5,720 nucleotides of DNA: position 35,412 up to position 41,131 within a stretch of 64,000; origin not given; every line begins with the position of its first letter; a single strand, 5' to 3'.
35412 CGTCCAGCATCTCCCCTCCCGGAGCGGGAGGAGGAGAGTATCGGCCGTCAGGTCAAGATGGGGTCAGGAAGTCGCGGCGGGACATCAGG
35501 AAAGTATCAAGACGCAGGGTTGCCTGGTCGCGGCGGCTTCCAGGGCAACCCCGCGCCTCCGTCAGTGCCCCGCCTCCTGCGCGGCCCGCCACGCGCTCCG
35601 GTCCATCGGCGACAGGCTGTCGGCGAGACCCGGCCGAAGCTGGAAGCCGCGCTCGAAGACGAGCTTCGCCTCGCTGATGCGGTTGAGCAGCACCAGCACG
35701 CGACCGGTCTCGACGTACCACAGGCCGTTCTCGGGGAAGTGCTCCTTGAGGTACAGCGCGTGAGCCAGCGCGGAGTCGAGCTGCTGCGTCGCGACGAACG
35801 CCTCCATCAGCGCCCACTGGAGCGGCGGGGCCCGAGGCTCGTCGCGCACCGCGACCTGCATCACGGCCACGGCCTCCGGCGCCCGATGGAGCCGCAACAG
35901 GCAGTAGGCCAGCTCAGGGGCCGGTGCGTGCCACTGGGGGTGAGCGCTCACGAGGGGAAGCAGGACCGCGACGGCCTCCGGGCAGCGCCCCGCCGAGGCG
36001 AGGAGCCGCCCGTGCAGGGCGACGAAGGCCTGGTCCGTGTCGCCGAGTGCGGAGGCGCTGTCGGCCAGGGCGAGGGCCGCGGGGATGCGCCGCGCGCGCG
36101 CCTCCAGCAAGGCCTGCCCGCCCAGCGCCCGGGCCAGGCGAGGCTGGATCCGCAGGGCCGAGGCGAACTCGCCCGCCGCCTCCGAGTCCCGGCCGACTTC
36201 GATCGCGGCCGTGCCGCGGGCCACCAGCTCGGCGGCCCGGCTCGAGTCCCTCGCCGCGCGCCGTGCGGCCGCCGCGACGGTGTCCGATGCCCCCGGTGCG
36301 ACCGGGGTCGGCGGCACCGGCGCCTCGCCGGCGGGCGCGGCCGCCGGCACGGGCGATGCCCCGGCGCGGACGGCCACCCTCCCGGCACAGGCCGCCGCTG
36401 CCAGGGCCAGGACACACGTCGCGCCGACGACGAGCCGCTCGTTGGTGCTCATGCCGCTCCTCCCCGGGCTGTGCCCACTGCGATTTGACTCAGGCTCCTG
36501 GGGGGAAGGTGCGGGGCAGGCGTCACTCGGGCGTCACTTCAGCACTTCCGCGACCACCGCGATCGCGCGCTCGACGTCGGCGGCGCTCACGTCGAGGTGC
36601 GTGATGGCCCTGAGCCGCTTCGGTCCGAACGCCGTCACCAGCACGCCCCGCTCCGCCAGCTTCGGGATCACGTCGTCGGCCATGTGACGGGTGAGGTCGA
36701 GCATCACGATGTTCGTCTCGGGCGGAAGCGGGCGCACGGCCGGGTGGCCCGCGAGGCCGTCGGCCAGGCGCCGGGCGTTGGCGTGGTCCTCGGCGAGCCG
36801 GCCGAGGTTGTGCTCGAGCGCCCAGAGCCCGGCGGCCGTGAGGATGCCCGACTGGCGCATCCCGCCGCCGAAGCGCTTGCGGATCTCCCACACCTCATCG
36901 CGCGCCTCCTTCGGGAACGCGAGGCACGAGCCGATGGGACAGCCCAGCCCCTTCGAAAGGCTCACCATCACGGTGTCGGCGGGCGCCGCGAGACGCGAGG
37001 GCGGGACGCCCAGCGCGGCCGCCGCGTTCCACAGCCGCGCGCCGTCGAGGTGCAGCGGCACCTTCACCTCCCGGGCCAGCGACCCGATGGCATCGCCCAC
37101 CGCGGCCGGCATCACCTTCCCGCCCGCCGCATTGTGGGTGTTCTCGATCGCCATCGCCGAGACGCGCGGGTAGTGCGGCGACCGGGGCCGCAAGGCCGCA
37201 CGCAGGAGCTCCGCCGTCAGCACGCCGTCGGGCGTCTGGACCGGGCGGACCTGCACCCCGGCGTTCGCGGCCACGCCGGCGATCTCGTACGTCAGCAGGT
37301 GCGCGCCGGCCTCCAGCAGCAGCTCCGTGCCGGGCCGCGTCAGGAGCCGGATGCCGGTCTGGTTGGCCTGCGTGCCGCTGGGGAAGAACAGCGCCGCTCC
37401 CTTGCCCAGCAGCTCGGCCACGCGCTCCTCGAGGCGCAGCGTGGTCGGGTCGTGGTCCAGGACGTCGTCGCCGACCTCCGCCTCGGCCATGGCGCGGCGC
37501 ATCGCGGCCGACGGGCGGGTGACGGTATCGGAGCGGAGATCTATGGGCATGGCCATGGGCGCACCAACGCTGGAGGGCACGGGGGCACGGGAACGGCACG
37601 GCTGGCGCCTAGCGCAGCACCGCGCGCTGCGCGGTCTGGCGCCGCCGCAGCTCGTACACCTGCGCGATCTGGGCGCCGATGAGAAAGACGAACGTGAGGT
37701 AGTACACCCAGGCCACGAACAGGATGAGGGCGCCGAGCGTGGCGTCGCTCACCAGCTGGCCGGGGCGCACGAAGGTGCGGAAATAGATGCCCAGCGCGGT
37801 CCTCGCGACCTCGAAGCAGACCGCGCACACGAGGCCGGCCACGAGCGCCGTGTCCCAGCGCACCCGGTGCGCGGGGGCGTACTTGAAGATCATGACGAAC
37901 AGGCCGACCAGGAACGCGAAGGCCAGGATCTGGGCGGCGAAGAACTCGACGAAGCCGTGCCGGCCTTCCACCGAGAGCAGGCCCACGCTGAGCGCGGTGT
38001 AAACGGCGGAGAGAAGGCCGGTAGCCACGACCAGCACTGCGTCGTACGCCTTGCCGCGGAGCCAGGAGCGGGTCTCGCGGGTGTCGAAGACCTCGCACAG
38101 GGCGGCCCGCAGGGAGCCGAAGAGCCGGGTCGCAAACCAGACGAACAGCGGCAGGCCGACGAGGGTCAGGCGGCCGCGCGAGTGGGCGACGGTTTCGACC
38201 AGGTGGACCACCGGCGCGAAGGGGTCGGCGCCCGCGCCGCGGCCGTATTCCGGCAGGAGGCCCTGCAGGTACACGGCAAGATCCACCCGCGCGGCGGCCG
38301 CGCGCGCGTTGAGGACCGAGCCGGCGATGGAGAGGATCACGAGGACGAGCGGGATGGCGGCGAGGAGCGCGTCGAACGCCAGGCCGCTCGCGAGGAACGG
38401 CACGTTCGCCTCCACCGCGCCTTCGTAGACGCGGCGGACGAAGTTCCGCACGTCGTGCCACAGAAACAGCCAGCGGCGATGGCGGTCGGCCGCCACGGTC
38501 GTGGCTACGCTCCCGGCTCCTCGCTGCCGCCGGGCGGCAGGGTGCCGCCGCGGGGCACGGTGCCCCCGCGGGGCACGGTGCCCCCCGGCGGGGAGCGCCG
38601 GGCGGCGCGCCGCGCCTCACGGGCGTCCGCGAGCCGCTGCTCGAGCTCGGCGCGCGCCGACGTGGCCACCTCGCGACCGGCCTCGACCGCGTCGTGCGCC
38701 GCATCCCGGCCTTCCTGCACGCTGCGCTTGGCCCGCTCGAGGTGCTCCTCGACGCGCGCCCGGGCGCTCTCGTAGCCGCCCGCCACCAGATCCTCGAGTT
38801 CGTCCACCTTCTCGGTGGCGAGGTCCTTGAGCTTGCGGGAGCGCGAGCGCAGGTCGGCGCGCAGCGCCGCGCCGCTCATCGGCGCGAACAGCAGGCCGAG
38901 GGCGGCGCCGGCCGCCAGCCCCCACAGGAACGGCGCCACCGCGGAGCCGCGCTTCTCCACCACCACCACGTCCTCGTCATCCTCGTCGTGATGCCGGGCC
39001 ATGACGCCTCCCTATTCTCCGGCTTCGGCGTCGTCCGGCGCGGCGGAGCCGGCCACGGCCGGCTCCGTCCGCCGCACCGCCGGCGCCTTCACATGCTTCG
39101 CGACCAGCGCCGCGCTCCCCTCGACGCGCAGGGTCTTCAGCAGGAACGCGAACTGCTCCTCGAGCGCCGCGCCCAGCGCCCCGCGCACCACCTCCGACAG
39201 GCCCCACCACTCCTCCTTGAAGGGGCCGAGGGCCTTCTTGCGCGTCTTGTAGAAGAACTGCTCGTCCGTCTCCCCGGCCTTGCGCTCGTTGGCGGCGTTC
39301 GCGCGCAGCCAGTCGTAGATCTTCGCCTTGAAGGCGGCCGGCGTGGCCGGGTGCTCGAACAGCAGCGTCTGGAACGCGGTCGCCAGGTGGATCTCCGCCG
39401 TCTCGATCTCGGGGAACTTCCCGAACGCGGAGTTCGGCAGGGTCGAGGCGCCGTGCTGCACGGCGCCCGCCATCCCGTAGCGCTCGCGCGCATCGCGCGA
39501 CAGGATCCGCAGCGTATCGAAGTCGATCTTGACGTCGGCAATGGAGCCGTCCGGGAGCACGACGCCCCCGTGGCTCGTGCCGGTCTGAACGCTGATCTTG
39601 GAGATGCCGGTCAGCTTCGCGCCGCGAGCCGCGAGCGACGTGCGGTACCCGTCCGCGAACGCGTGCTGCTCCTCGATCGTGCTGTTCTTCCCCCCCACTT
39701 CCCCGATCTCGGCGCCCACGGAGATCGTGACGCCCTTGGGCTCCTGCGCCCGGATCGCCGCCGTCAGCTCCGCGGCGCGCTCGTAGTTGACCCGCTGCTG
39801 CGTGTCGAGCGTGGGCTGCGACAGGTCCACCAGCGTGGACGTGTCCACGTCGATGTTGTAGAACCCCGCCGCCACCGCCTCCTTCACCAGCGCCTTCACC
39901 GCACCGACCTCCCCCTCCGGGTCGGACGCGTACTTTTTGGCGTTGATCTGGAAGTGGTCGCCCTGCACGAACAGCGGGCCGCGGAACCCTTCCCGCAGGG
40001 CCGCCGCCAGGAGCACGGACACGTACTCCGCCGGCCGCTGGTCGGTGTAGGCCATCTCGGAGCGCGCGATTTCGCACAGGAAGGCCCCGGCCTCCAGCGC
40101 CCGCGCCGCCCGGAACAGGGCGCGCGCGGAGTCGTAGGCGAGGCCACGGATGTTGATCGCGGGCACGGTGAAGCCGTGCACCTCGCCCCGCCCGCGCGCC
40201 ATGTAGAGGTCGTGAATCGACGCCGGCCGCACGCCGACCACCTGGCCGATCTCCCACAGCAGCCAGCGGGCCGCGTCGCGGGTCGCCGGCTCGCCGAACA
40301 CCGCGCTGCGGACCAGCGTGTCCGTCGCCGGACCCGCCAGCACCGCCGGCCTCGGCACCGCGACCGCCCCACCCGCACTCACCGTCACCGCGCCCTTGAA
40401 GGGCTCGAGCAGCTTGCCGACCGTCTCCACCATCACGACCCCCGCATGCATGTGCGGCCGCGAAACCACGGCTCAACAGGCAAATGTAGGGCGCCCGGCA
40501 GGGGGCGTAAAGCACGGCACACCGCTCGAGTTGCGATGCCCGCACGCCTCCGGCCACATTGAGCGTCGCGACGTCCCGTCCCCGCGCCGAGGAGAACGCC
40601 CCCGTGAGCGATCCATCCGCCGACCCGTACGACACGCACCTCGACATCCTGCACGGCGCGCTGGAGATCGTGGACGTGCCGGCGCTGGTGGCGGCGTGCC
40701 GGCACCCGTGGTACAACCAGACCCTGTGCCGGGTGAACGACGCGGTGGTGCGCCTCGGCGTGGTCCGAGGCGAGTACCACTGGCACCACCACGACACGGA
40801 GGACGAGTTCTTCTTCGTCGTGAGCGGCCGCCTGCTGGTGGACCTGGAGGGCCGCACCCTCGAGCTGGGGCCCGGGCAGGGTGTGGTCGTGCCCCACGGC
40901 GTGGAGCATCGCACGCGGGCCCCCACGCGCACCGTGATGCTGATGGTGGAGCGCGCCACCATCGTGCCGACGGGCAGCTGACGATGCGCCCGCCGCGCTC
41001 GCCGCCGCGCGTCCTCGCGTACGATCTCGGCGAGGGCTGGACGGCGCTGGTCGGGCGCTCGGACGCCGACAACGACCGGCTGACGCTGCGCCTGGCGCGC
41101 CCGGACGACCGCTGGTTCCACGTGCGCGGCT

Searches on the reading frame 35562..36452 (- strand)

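Call 55: search_protein_families(library=pfam, proteins=[window:35562-36452:-], max_evalue=0.001)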
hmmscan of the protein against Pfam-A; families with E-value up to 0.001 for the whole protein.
window:35562-36452:- (296 aa): 3 families
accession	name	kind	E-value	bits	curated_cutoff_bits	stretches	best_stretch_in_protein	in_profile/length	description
PF07719.23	TPR_2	-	8e-06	26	27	0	74-105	2-33/34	Tetratricopeptide repeat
PF13428.12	TPR_14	-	1.2e-05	25.9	23.5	0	148-182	8-42/44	Tetratricopeptide repeat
PF14559.12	TPR_19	-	2.3e-05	25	25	0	186-230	2-46/68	Tetratricopeptide repeat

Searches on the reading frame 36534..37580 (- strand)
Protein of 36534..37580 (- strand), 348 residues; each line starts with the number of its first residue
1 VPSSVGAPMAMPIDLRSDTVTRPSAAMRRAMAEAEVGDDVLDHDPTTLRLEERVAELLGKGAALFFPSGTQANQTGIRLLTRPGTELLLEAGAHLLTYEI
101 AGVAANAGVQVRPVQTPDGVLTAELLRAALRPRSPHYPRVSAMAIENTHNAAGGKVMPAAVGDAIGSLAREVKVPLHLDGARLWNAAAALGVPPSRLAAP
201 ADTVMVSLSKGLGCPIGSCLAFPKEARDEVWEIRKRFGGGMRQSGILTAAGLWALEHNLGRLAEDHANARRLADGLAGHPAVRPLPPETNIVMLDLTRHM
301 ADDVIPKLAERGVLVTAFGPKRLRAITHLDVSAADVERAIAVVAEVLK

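Call 55: search_protein_families(library=pfam, proteins=[window:36534-37580:-], max_evalue=0.001)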
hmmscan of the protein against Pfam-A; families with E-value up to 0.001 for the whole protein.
window:36534-37580:- (348 aa): 3 families
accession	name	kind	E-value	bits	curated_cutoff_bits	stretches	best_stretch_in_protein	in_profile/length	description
PF01212.27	Beta_elim_lyase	-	1.1e-93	314.2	27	1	14-296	1-285/288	Beta-eliminating lyase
PF00155.27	Aminotran_1_2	-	9.2e-13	48.5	19.7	1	44-341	39-359/361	Aminotransferase class I and II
PF01053.26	Cys_Met_Meta_PP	-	8.4e-06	25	27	1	44-283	51-273/381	Cys/Met metabolism PLP-dependent enzyme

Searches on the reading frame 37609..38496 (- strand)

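Call 55: search_protein_families(library=pfam, proteins=[window:37609-38496:-], max_evalue=0.001)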
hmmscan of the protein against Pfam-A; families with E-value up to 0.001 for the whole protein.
window:37609-38496:- (295 aa): 1 family
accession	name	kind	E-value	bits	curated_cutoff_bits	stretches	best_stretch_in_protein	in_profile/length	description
PF03631.20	Virul_fac_BrkB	-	3.1e-38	132.3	33.7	1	29-284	2-258/259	Virulence factor BrkB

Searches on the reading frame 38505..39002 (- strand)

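Call 55: search_protein_families(library=pfam, proteins=[window:38505-39002:-], max_evalue=0.001)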
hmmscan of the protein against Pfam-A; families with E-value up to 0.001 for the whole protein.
window:38505-39002:- (165 aa): 1 family
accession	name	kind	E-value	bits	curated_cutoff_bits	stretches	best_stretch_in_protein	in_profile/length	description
PF12732.12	YtxH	-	9.3e-12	45.7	37.5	1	25-102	4-66/71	YtxH-like protein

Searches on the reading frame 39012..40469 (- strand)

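Call 55: search_protein_families(library=pfam, proteins=[window:39012-40469:-], max_evalue=0.001)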
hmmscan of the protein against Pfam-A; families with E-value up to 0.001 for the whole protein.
window:39012-40469:- (485 aa): 2 families
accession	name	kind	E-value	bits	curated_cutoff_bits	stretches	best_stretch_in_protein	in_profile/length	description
PF01116.26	F_bP_aldolase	-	1.8e-13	51.1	25.5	1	98-374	13-241/277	Fructose-bisphosphate aldolase class-II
PF08013.17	GatZ_KbaZ-like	-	3.3e-07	29.8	26.7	1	140-267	55-184/420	D-tagatose-1,6-bisphosphate aldolase subunit GatZ/KbaZ-like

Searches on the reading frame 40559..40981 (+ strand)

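Call 55: search_protein_families(library=pfam, proteins=[window:40559-40981:+], max_evalue=0.001)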
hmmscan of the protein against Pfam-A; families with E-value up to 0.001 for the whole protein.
window:40559-40981:+ (140 aa): 4 families
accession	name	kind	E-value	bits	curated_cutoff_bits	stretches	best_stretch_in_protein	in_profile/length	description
PF07883.17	Cupin_2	-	5.8e-14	52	27.2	1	73-130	11-69/70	Cupin domain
PF05899.18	Cupin_3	-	2e-05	24.7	23.5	1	75-118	19-63/74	EutQ-like cupin domain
PF02311.25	AraC_binding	-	6.6e-05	23.1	21.1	1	73-123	16-65/135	AraC-like ligand binding domain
PF12852.13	Cupin_6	-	7e-05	23.1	26.7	1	57-129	10-84/183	Cupin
